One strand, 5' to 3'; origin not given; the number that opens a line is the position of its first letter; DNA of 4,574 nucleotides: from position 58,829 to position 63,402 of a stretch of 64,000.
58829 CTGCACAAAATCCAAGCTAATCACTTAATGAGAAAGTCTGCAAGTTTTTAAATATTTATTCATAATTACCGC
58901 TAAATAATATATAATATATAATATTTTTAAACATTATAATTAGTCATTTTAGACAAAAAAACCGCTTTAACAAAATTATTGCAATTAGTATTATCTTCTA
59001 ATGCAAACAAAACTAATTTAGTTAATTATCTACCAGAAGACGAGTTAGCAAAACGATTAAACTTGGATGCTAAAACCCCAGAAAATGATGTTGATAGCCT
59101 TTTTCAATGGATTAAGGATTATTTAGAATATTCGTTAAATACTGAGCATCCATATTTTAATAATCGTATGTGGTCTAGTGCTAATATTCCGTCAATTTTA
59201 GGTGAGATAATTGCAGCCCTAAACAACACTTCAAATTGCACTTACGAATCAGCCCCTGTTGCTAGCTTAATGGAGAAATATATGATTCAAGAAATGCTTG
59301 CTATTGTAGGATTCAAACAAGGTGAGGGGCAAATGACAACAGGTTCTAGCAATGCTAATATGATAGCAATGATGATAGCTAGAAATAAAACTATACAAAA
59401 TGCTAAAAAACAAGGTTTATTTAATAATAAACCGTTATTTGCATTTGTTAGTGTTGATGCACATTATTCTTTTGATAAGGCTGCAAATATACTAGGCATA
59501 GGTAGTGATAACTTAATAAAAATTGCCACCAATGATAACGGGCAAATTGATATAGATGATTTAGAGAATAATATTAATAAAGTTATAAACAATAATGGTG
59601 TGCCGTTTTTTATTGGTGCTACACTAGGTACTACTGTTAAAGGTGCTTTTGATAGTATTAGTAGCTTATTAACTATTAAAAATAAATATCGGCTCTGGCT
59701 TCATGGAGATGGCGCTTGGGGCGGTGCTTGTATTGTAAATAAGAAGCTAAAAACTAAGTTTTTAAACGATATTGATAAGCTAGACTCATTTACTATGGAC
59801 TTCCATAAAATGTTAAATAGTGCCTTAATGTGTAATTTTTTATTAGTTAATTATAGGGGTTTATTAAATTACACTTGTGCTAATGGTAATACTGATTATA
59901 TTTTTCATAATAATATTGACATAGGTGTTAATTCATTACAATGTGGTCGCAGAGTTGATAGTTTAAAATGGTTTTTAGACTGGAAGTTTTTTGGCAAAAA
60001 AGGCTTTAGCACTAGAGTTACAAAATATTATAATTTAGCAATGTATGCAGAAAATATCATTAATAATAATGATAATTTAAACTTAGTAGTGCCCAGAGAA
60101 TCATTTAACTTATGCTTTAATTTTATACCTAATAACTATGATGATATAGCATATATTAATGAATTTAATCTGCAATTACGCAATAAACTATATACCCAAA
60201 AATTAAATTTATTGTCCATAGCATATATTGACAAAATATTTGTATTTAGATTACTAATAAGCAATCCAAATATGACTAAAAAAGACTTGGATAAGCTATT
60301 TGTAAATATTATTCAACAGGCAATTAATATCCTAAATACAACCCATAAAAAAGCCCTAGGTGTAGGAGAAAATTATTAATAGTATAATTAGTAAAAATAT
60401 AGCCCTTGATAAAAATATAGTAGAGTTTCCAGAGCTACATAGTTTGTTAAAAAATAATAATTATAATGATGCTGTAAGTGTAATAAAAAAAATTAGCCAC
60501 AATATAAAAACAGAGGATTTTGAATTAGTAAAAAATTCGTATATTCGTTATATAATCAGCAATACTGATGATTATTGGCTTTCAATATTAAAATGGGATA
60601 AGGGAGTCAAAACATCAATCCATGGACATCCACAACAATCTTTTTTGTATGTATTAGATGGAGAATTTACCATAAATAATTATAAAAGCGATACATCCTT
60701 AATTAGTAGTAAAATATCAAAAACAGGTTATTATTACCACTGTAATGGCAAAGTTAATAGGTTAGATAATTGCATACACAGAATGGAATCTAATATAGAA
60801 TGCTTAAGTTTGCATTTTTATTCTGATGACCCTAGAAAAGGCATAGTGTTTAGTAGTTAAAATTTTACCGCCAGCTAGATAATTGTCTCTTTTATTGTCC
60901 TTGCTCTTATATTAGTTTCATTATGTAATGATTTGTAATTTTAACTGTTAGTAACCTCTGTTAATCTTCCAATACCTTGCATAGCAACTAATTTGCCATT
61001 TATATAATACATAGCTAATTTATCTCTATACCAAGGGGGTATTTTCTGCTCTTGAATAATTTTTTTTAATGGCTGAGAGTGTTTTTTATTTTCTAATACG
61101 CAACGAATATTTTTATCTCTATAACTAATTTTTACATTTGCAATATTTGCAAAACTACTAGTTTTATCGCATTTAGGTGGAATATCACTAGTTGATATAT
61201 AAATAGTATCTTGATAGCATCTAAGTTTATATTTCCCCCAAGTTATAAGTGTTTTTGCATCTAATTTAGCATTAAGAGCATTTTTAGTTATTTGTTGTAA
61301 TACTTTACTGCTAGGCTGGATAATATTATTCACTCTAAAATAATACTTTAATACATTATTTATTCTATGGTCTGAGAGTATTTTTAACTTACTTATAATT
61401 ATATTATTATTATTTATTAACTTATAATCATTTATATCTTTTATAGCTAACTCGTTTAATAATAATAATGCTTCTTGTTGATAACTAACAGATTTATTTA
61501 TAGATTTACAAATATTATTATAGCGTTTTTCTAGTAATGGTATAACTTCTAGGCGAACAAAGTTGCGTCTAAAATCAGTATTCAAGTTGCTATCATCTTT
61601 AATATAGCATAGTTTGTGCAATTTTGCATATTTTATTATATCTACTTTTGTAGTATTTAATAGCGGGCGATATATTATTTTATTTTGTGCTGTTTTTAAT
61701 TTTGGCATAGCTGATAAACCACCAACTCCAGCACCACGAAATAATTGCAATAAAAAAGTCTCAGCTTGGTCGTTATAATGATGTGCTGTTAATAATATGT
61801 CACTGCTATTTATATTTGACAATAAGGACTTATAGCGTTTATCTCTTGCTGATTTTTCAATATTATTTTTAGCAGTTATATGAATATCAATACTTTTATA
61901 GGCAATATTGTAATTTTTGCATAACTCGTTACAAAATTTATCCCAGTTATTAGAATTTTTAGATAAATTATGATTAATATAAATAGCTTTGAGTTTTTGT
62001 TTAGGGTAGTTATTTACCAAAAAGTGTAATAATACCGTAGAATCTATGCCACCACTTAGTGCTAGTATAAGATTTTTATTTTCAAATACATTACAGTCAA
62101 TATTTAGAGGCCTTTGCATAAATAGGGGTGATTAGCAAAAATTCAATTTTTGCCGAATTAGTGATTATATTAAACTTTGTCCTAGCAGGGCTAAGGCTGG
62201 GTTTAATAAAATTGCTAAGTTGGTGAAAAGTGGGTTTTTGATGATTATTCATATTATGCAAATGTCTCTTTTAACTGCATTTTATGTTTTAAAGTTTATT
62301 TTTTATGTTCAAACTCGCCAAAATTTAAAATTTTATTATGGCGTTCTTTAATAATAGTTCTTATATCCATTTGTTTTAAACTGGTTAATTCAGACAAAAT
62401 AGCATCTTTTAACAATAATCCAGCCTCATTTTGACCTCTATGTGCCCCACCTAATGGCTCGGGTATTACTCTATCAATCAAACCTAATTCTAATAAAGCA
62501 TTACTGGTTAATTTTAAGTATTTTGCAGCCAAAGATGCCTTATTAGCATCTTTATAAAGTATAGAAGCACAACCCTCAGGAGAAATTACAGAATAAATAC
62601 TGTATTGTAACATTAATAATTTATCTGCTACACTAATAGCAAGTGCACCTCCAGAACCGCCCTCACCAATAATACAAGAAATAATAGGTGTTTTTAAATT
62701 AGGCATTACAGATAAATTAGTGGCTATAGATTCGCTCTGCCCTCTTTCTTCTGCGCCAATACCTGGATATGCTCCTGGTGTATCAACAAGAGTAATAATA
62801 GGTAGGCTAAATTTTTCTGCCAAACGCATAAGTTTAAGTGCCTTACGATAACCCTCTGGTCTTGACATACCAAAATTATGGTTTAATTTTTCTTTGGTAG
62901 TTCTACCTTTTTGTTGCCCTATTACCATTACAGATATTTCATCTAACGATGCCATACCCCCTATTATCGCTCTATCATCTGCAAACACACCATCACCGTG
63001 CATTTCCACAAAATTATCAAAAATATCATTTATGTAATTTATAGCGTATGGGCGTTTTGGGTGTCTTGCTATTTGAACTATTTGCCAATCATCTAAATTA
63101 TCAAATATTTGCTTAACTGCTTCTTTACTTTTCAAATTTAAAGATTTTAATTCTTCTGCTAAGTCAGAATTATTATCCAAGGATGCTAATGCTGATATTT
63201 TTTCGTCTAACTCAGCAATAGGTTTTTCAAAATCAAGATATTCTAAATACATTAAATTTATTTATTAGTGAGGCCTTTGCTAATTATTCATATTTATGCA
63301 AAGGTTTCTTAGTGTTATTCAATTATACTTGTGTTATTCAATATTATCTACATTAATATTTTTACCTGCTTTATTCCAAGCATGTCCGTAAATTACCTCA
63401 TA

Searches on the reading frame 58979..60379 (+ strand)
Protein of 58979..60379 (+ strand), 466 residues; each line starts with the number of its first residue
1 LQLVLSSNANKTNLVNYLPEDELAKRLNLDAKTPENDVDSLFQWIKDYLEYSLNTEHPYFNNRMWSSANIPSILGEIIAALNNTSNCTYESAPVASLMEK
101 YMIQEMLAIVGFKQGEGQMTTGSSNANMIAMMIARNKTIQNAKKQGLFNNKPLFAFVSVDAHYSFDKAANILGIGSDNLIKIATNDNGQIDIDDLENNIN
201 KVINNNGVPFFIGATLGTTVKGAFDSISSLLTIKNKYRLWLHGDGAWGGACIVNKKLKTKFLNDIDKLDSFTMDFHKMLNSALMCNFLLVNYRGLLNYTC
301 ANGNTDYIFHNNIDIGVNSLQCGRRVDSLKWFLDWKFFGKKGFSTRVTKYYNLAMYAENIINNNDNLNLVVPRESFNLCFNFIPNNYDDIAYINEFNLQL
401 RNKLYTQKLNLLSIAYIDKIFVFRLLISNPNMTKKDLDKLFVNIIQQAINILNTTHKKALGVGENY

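Call 56: search_protein_families(library=pfam, proteins=[window:58979-60379:+], max_evalue=0.001)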
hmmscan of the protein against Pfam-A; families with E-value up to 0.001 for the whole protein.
window:58979-60379:+ (466 aa): 1 family
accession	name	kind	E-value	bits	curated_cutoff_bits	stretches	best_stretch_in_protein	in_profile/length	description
PF00282.25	Pyridoxal_deC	-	4.7e-68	230.1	27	1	25-381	6-373/375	Pyridoxal-dependent decarboxylase conserved domain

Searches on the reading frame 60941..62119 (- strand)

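Call 56: search_protein_families(library=pfam, proteins=[window:60941-62119:-], max_evalue=0.001)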
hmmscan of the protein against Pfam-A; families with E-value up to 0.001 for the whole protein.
window:60941-62119:- (392 aa): 6 families
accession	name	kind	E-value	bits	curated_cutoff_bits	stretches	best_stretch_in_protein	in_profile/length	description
PF01171.26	ATP_bind_3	-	9.5e-53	179.1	27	1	17-190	2-181/182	PP-loop family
PF11734.13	TilS_C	-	2.5e-13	49.6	22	1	329-384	1-56/74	TilS substrate C-terminal domain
PF09179.16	TilS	-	4.7e-08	33.6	21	1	242-307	3-67/67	TilS substrate binding domain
PF02540.23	NAD_synthase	-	7.4e-06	25.7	21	1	14-95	18-96/242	NAD synthase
PF01507.26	PAPS_reduct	-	8.6e-06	26.3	22.5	1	17-172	2-156/175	Phosphoadenosine phosphosulfate reductase domain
PF06508.19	QueC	-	0.00011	22.3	22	0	18-84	3-65/210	Queuosine biosynthesis protein QueC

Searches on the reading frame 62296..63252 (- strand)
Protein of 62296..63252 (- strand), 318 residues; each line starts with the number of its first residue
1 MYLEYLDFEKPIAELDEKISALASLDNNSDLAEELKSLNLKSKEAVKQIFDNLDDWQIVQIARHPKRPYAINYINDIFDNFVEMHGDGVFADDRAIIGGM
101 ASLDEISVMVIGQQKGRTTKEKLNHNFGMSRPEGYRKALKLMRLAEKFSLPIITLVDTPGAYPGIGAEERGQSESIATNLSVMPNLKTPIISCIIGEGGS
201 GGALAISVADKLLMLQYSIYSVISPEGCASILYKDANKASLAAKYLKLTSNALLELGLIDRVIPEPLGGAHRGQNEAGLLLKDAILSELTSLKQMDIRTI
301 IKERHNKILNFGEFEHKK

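Call 56: search_protein_families(library=pfam, proteins=[window:62296-63252:-], max_evalue=0.001)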
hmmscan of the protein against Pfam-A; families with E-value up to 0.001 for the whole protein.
window:62296-63252:- (318 aa): 2 families
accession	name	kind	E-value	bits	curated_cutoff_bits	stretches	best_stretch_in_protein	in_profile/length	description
PF03255.19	ACCA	-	2.9e-137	457.4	23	1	5-312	1-310/310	Acetyl co-enzyme A carboxylase carboxyltransferase-like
PF01039.27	Carboxyl_trans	-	9.4e-18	64.5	22.3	1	63-241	249-425/493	Carboxyl transferase domain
